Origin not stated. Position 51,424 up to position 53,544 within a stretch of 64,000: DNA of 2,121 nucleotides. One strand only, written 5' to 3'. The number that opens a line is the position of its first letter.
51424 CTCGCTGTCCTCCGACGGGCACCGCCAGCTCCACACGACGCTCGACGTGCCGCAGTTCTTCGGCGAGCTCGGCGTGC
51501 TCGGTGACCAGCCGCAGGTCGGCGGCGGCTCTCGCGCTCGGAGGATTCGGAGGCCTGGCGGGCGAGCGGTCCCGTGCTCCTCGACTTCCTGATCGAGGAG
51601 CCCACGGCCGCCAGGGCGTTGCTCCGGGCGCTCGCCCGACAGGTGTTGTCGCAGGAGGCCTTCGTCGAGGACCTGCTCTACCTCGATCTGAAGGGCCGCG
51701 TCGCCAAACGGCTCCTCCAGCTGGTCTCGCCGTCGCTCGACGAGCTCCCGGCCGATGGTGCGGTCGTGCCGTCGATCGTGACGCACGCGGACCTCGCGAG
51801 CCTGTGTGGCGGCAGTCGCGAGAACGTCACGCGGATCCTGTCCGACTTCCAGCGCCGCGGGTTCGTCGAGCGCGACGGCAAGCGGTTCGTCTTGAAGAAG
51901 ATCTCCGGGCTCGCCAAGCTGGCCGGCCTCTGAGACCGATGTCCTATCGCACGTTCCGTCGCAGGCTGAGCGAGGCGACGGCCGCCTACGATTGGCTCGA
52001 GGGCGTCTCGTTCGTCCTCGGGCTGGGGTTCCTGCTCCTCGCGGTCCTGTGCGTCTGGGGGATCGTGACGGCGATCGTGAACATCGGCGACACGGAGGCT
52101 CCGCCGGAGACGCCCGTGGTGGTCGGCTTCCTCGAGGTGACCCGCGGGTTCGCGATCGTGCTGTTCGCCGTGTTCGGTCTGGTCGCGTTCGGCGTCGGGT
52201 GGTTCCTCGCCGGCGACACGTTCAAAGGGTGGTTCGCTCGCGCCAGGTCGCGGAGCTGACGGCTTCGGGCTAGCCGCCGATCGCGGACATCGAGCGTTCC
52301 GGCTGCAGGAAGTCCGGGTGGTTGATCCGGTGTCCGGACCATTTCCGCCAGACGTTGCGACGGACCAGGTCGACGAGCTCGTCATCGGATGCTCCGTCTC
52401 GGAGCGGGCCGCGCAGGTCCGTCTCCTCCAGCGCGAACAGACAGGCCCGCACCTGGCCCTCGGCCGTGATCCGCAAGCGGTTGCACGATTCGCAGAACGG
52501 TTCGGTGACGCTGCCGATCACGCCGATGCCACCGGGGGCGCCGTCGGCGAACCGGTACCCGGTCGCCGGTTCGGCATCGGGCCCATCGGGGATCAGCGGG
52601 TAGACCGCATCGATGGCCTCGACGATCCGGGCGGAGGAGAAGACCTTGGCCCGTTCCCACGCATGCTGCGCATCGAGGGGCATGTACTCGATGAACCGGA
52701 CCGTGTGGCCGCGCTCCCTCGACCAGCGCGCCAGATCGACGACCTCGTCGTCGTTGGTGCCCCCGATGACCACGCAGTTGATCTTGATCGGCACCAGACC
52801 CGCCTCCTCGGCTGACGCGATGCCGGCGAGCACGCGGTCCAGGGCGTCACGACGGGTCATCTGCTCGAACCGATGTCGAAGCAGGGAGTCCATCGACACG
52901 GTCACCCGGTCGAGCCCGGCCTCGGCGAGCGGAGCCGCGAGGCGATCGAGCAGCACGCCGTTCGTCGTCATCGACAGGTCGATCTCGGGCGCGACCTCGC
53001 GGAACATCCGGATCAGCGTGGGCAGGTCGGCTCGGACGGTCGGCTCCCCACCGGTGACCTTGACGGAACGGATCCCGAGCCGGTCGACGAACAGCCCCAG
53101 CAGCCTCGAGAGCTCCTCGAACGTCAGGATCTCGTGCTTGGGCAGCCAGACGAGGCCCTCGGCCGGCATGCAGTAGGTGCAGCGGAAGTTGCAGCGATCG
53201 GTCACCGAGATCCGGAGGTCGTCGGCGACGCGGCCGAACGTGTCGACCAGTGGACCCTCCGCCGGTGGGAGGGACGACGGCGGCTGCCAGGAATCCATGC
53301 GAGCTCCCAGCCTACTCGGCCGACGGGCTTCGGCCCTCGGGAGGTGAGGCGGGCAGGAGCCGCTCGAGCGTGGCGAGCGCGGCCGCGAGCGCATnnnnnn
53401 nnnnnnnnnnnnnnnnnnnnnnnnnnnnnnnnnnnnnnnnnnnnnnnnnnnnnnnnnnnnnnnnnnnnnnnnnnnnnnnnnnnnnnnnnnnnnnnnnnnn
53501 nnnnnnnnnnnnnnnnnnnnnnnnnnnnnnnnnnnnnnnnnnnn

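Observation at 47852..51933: Four adjacent ORFs (three cNMP/metal-ribbon-related) riddled with frameshifts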

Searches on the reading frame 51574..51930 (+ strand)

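Call 46: search_protein_families(library=pfam, max_evalue=0.001, proteins=[L083:6200-6892:+, L083:9063-9275:+, L083:10366-10683:+, L083:9417-9542:+])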
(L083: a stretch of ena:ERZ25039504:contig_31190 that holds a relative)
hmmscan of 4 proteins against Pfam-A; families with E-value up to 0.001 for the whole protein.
L083:6200-6892:+ (231 aa): 0 families

L083:9063-9275:+ (71 aa): 2 families
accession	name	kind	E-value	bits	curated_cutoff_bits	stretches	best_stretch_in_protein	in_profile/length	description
PF09947.15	DUF2180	-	1.2e-05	25.8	22.2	1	1-27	1-32/68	Uncharacterized protein conserved in archaea (DUF2180)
PF17982.7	C5HCH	-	0.00064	20.3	26.3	1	2-26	3-27/50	NSD Cys-His rich domain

L083:10366-10683:+ (106 aa): 0 families

L083:9417-9542:+ (42 aa): 0 families

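Call 69: search_protein_families(library=padloc, max_evalue=0.01, proteins=[L083:6200-6892:+, L083:6892-9054:+, L083:9063-9275:+, L083:9417-9542:+, L083:10366-10683:+, L083:5896-6066:-])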
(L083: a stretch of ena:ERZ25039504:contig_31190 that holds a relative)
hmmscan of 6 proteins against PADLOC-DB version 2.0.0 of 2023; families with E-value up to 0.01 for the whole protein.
L083:6200-6892:+ (231 aa): 0 families

L083:6892-9054:+ (721 aa): 5 families
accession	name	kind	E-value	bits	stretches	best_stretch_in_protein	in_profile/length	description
PDLC00734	PycC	-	8.8e-20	69.1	2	615-702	28-121/374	Pycsar cyclase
PDLC00731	Effector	-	1.9e-18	64.5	2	614-704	35-126/306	TIR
PDLC02371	PycTIR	-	3.8e-18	63.8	2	614-702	32-121/288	-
PDLC00732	Effector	-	9.6e-14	49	2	614-700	31-118/301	TIR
PDLC00730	Effector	-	5.6e-07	27.1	1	614-686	51-124/299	TIR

L083:9063-9275:+ (71 aa): 0 families

L083:9417-9542:+ (42 aa): 0 families

L083:10366-10683:+ (106 aa): 0 families

L083:5896-6066:- (56 aa): 1 family
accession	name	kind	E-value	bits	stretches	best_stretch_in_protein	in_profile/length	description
PDLC00459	JetA1|JetA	-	0.0064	13.5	1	9-50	295-337/486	DUF3375 domain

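Call 70: search_protein_families(library=ncbifam, max_evalue=0.001, proteins=[L083:6200-6892:+, L083:6892-9054:+, L083:9063-9275:+, L083:9417-9542:+, L083:10366-10683:+, L083:5896-6066:-])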
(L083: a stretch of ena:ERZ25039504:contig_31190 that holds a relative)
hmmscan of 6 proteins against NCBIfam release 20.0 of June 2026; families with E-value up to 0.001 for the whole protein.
L083:6200-6892:+ (231 aa): 0 families

L083:6892-9054:+ (721 aa): 7 families
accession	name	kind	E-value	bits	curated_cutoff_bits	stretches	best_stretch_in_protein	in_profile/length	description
NF041824.1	daptide_HExxH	equivalog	2.3e-41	142.2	300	1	57-442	11-378/379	daptide biosynthesis intramembrane metalloprotease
NF058543.1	ActPatMycb56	equivalog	4.9e-26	91.3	460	2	601-701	1-105/317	acetyltransferase Pat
NF041163.2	encap_f2b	equivalog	5.3e-16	58.8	400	2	462-585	66-189/450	family 2B encapsulin nanocompartment shell protein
NF058609.1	RiPP_HExxH_LiaK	equivalog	3e-14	53.3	225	1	217-348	88-217/246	YydH/LiaK family epipeptide maturation metalloprotease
NF008732.0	PRK11753.1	equivalog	5.8e-14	52.1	266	2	494-582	26-114/214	cAMP-activated global transcriptional regulator CRP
TIGR03896.1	cyc_nuc_ocin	subfamily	4.1e-08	33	161.05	1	495-579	165-248/317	bacteriocin-type transport-associated protein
NF052518.1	TransRegLdrP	equivalog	5.9e-05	23.2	300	0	501-577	9-83/195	transcriptional regulator LdrP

L083:9063-9275:+ (71 aa): 0 families

L083:9417-9542:+ (42 aa): 0 families

L083:10366-10683:+ (106 aa): 0 families

L083:5896-6066:- (56 aa): 0 families

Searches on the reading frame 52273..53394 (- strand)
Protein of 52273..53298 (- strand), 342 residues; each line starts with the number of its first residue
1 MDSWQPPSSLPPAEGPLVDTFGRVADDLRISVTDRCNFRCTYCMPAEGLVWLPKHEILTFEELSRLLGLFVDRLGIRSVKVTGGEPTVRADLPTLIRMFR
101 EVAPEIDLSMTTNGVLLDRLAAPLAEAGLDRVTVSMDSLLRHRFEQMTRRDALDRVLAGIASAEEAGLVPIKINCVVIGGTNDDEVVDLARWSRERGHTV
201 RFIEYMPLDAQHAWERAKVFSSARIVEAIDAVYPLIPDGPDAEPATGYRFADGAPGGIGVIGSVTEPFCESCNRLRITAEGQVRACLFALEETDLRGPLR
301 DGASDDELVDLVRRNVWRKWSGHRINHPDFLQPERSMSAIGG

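Call 14: find_related_loci(query=window:52273-53298:-, collection=genome_contigs, flank=10000)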
Query window:52273-53298:- (342 aa) in genome_contigs; peptide patterns used: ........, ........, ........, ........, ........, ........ (x = any residue, [..] = any of these).
600 stretches matched a pattern (row limit reached: there are more); 594 encode a relative of the query (tblastn E <= 1e-3); the best 80 are kept; 80 distinct loci.
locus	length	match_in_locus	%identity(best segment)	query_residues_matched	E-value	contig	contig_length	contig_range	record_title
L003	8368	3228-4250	80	1-342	0e+0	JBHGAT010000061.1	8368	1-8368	MAG: Candidatus Velamenicoccus archaeovorus isolate SBS.BIN.93 SBSBIN93_contig_61, whole genome shotgun sequence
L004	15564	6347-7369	77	1-342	3e-180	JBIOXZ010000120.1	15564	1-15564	MAG: Actinomycetota bacterium isolate MAG043 k127_4348931, whole genome shotgun sequence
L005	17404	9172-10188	78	3-342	1e-177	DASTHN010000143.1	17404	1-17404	MAG TPA_asm: Actinomycetota bacterium isolate SMAG_U671 k141_1105329, whole genome shotgun sequence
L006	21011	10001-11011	76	5-342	2e-175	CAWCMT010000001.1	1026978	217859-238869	MAG: uncultured Actinomycetes bacterium isolate MFD05442.bin.2.3 genome assembly, contig: contig_12387, whole genome sho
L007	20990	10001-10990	78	12-342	2e-175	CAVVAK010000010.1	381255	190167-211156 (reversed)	MAG: uncultured Actinomycetota bacterium isolate MFD09206.bin.3.266 genome assembly, contig: contig_7088, whole genome s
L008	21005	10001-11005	76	8-342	2e-174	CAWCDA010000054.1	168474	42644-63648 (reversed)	MAG: uncultured Actinomycetes bacterium isolate MFD08700.bin.2.91 genome assembly, contig: contig_50643, whole genome sh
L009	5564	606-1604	77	9-342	9e-176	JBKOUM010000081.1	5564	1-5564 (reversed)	MAG: Actinomycetota bacterium isolate GM_HAYS_MAG_00026 GM_HAYS_000000436873, whole genome shotgun sequence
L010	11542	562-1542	80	15-342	1e-168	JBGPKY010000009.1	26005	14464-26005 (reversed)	MAG: Actinomycetota bacterium isolate OBJ_0618_7090110_275 k141_8897331_length_26005_cov_26.4417, whole genome shotgun s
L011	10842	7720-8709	73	12-342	2e-167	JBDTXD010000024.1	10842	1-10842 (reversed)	MAG: Actinomycetota bacterium isolate cluster4_bin.108 NODE_16032_length_10842_cov_6.491888, whole genome shotgun sequen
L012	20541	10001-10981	77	15-342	6e-167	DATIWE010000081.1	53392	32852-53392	MAG TPA_asm: Actinomycetota bacterium isolate SMAG_U15215 k141_3490979, whole genome shotgun sequence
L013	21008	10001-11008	74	6-342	4e-166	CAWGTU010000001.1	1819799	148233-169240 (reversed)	MAG: uncultured Actinomycetes bacterium isolate MFD09779.bin.1.204 genome assembly, contig: contig_2651, whole genome sh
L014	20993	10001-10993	71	12-342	7e-164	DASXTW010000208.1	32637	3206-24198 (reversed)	MAG TPA_asm: Actinomycetota bacterium isolate SMAG_U4702 k141_1992058, whole genome shotgun sequence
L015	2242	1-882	84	49-342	1e-174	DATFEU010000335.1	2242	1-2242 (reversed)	MAG TPA_asm: Actinomycetota bacterium isolate SMAG_U8616 k141_2309280, whole genome shotgun sequence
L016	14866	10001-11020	70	1-342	4e-162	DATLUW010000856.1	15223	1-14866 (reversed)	MAG TPA_asm: Actinomycetota bacterium isolate SMAG_U13176 k141_388361, whole genome shotgun sequence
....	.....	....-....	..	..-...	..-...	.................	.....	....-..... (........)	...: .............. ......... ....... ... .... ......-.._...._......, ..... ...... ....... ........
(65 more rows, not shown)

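Call 46: search_protein_families(library=pfam, max_evalue=0.001, proteins=[L083:6200-6892:+, L083:9063-9275:+, L083:10366-10683:+, L083:9417-9542:+])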
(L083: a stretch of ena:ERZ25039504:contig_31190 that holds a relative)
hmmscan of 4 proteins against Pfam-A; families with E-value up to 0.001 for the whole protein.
L083:6200-6892:+ (231 aa): 0 families

L083:9063-9275:+ (71 aa): 2 families
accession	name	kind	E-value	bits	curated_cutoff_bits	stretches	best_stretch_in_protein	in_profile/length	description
PF09947.15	DUF2180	-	1.2e-05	25.8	22.2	1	1-27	1-32/68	Uncharacterized protein conserved in archaea (DUF2180)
PF17982.7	C5HCH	-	0.00064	20.3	26.3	1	2-26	3-27/50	NSD Cys-His rich domain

L083:10366-10683:+ (106 aa): 0 families

L083:9417-9542:+ (42 aa): 0 families

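Call 69: search_protein_families(library=padloc, max_evalue=0.01, proteins=[L083:6200-6892:+, L083:6892-9054:+, L083:9063-9275:+, L083:9417-9542:+, L083:10366-10683:+, L083:5896-6066:-])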
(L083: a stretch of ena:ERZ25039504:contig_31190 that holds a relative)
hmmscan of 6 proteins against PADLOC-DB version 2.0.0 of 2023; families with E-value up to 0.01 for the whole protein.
L083:6200-6892:+ (231 aa): 0 families

L083:6892-9054:+ (721 aa): 5 families
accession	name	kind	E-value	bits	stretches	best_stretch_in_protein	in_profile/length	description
PDLC00734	PycC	-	8.8e-20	69.1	2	615-702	28-121/374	Pycsar cyclase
PDLC00731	Effector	-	1.9e-18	64.5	2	614-704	35-126/306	TIR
PDLC02371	PycTIR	-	3.8e-18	63.8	2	614-702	32-121/288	-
PDLC00732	Effector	-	9.6e-14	49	2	614-700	31-118/301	TIR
PDLC00730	Effector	-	5.6e-07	27.1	1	614-686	51-124/299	TIR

L083:9063-9275:+ (71 aa): 0 families

L083:9417-9542:+ (42 aa): 0 families

L083:10366-10683:+ (106 aa): 0 families

L083:5896-6066:- (56 aa): 1 family
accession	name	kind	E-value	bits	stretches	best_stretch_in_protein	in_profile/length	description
PDLC00459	JetA1|JetA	-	0.0064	13.5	1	9-50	295-337/486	DUF3375 domain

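Call 70: search_protein_families(library=ncbifam, max_evalue=0.001, proteins=[L083:6200-6892:+, L083:6892-9054:+, L083:9063-9275:+, L083:9417-9542:+, L083:10366-10683:+, L083:5896-6066:-])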
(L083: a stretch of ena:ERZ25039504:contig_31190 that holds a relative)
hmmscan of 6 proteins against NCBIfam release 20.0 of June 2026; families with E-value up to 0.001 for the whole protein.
L083:6200-6892:+ (231 aa): 0 families

L083:6892-9054:+ (721 aa): 7 families
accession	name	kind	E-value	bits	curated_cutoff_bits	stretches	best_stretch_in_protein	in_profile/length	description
NF041824.1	daptide_HExxH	equivalog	2.3e-41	142.2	300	1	57-442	11-378/379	daptide biosynthesis intramembrane metalloprotease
NF058543.1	ActPatMycb56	equivalog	4.9e-26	91.3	460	2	601-701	1-105/317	acetyltransferase Pat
NF041163.2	encap_f2b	equivalog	5.3e-16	58.8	400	2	462-585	66-189/450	family 2B encapsulin nanocompartment shell protein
NF058609.1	RiPP_HExxH_LiaK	equivalog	3e-14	53.3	225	1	217-348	88-217/246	YydH/LiaK family epipeptide maturation metalloprotease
NF008732.0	PRK11753.1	equivalog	5.8e-14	52.1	266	2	494-582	26-114/214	cAMP-activated global transcriptional regulator CRP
TIGR03896.1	cyc_nuc_ocin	subfamily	4.1e-08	33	161.05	1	495-579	165-248/317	bacteriocin-type transport-associated protein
NF052518.1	TransRegLdrP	equivalog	5.9e-05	23.2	300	0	501-577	9-83/195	transcriptional regulator LdrP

L083:9063-9275:+ (71 aa): 0 families

L083:9417-9542:+ (42 aa): 0 families

L083:10366-10683:+ (106 aa): 0 families

L083:5896-6066:- (56 aa): 0 families
